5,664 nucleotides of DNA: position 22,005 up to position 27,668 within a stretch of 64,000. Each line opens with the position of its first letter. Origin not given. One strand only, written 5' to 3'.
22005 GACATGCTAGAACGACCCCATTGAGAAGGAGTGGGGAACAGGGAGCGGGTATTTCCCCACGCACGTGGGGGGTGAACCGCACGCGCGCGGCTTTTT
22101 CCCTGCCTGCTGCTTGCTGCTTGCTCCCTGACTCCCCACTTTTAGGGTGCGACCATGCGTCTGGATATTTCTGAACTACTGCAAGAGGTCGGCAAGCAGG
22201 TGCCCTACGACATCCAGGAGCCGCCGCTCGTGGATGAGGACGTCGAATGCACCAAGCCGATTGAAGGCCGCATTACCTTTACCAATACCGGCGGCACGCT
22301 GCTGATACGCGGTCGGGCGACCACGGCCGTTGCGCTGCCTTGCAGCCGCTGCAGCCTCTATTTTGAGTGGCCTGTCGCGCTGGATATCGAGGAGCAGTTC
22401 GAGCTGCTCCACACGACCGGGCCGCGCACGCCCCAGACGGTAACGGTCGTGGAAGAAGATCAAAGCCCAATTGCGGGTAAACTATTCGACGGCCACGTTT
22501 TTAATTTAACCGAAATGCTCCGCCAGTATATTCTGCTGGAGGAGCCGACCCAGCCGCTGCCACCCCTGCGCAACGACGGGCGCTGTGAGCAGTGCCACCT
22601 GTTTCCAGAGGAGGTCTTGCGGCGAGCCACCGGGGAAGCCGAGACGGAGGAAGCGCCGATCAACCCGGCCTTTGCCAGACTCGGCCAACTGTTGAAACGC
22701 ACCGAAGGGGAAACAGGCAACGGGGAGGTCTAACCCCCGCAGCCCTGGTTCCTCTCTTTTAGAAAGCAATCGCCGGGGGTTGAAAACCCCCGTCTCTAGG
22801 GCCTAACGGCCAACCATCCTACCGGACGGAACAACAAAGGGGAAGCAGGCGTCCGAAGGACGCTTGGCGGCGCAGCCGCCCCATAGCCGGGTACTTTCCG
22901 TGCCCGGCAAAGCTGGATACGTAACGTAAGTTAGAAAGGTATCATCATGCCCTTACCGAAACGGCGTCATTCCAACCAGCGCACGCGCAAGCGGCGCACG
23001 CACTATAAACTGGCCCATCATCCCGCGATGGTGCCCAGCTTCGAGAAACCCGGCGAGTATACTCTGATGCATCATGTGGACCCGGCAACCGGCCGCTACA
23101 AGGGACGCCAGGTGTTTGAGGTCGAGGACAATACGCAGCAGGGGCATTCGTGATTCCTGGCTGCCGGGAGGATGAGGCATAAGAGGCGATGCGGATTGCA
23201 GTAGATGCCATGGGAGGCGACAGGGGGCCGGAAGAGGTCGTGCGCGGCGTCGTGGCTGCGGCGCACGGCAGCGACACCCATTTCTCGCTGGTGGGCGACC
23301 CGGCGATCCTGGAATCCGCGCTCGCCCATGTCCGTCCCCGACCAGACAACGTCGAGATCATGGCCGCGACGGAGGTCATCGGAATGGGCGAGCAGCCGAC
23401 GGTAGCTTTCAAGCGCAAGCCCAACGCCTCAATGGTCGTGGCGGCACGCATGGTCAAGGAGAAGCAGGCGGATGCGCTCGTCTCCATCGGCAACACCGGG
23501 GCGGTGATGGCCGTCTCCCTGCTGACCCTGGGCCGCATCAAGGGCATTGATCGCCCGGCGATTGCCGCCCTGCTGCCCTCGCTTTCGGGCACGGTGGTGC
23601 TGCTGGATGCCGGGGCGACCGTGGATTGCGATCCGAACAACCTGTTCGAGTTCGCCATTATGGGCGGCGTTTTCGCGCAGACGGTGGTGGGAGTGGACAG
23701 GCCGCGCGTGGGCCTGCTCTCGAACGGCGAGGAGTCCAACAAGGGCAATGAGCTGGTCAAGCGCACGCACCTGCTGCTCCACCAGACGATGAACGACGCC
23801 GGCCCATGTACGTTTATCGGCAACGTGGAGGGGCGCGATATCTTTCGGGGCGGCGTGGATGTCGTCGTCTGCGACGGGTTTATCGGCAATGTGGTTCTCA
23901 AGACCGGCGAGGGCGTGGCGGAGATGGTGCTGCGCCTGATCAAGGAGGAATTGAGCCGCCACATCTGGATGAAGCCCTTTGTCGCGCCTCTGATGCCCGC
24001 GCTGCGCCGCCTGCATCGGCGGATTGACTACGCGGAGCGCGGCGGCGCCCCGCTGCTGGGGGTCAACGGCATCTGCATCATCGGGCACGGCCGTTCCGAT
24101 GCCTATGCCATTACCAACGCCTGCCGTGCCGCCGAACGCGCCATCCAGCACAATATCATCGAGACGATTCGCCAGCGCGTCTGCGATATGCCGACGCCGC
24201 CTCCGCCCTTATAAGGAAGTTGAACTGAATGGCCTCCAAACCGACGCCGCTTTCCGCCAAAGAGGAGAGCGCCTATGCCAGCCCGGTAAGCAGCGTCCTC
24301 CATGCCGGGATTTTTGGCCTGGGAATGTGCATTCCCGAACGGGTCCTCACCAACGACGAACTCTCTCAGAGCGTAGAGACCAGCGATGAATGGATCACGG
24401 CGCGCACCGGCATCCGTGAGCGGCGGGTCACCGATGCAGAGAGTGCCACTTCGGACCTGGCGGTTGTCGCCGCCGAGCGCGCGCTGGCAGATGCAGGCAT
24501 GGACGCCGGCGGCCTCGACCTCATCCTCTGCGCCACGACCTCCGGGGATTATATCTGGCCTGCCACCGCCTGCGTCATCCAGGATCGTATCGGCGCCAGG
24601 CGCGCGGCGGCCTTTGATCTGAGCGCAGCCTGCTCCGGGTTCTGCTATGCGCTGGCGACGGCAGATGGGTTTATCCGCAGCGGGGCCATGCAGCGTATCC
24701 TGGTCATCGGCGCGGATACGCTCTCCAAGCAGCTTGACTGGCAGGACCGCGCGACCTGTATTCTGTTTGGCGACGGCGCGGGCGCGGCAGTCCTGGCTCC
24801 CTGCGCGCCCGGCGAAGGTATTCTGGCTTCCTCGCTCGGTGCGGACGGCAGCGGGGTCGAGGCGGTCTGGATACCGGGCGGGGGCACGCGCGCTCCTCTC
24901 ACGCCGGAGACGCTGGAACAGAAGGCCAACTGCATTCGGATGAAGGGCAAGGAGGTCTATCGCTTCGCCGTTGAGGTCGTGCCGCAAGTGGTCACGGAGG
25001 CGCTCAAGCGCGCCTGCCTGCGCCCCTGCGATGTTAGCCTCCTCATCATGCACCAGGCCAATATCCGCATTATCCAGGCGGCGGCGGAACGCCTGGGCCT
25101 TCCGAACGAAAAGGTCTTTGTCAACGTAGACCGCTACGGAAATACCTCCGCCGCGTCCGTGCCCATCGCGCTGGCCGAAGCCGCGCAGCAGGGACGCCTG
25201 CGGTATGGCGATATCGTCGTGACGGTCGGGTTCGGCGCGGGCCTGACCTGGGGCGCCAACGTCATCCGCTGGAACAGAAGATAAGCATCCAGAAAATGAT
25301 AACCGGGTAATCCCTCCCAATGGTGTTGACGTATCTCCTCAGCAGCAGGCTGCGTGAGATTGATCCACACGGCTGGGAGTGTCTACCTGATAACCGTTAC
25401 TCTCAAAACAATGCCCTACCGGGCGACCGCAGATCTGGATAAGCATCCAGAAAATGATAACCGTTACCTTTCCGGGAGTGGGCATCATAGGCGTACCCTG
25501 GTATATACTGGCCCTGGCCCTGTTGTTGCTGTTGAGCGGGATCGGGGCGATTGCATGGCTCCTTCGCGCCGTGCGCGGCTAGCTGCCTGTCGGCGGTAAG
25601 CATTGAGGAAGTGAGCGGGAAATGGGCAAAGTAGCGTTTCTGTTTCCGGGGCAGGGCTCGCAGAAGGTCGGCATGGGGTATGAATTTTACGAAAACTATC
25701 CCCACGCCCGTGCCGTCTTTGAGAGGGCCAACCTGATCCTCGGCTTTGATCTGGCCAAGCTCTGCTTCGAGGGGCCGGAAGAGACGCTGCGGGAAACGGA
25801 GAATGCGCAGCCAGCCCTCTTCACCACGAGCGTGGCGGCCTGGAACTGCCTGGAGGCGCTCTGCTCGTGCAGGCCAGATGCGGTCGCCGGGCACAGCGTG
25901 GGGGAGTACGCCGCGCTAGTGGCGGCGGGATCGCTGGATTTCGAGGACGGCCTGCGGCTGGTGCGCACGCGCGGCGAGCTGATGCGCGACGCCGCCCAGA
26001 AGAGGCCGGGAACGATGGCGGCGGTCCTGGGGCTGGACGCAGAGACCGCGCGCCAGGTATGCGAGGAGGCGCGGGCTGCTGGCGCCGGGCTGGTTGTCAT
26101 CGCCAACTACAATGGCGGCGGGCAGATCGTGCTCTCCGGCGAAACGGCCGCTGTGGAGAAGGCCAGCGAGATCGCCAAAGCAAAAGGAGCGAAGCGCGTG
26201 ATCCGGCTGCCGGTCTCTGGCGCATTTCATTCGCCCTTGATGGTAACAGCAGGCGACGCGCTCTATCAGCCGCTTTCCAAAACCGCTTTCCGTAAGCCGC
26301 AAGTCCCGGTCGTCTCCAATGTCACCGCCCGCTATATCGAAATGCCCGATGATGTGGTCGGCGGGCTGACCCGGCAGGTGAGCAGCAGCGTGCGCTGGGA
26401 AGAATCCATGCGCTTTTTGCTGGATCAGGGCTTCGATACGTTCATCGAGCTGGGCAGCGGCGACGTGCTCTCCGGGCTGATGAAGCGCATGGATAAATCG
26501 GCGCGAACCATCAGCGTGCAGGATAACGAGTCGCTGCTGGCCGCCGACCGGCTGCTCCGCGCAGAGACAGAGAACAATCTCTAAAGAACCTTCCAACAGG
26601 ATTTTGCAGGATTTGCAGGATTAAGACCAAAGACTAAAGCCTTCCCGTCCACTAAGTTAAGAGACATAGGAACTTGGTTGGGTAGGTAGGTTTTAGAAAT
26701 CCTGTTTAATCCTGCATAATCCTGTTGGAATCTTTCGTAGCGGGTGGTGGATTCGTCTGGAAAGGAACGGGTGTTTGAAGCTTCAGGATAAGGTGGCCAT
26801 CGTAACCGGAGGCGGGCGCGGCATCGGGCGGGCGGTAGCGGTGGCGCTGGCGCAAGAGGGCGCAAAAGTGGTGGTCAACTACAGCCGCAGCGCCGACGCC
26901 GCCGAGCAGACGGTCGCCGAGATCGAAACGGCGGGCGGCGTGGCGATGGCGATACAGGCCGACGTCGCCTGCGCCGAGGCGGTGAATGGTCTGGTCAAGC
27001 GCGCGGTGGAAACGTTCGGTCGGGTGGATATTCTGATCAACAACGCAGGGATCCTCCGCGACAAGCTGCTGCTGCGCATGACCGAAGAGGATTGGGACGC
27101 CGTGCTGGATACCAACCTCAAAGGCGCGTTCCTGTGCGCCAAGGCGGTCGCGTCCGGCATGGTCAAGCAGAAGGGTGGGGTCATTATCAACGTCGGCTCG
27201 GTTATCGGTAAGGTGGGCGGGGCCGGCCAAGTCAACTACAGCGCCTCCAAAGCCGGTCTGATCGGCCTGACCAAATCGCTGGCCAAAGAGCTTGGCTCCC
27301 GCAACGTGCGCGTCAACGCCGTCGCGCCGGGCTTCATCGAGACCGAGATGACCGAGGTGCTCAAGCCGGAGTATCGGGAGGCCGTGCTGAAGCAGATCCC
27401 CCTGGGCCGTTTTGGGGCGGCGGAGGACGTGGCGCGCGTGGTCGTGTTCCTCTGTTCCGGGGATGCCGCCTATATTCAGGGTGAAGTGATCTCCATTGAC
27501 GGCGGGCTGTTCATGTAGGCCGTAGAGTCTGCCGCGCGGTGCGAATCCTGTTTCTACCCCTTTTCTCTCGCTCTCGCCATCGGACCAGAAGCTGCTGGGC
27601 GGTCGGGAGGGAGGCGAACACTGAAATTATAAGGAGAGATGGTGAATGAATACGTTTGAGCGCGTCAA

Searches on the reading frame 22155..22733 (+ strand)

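Call 47: search_protein_families(library=pfam, proteins=[window:22155-22733:+], max_evalue=0.001)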
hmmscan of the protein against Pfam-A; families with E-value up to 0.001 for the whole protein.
window:22155-22733:+ (192 aa): 1 family
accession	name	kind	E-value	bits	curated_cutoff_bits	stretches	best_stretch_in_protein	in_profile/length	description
PF02620.22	YceD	-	1.2e-12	48.4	33.2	1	52-179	2-118/119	Large ribosomal RNA subunit accumulation protein YceD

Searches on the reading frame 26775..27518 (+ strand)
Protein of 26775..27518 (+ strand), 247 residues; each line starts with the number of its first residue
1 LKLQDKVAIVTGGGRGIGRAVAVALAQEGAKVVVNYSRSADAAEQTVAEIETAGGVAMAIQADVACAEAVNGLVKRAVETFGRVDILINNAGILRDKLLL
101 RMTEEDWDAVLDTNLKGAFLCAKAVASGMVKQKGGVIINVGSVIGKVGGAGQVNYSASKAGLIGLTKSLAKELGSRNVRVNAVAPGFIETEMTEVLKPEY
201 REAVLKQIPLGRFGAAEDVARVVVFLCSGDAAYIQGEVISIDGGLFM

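Call 60: search_protein_families(library=pfam, proteins=[window:26775-27518:+], max_evalue=0.001)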
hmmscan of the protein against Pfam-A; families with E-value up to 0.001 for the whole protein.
window:26775-27518:+ (247 aa): 4 families
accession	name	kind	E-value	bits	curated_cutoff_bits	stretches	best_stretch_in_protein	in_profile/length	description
PF13561.12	adh_short_C2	-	8.6e-69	232.1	27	1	15-245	6-235/236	Enoyl-(Acyl carrier protein) reductase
PF00106.31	adh_short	-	4.8e-66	222.4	26.6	1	6-198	1-192/195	short chain dehydrogenase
PF08659.16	KR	-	2.8e-24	86.4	22.6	1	9-167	4-161/180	KR domain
PF23441.1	SDR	-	3.2e-06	27.2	27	1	2-247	4-257/258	SDR-like rossmann domain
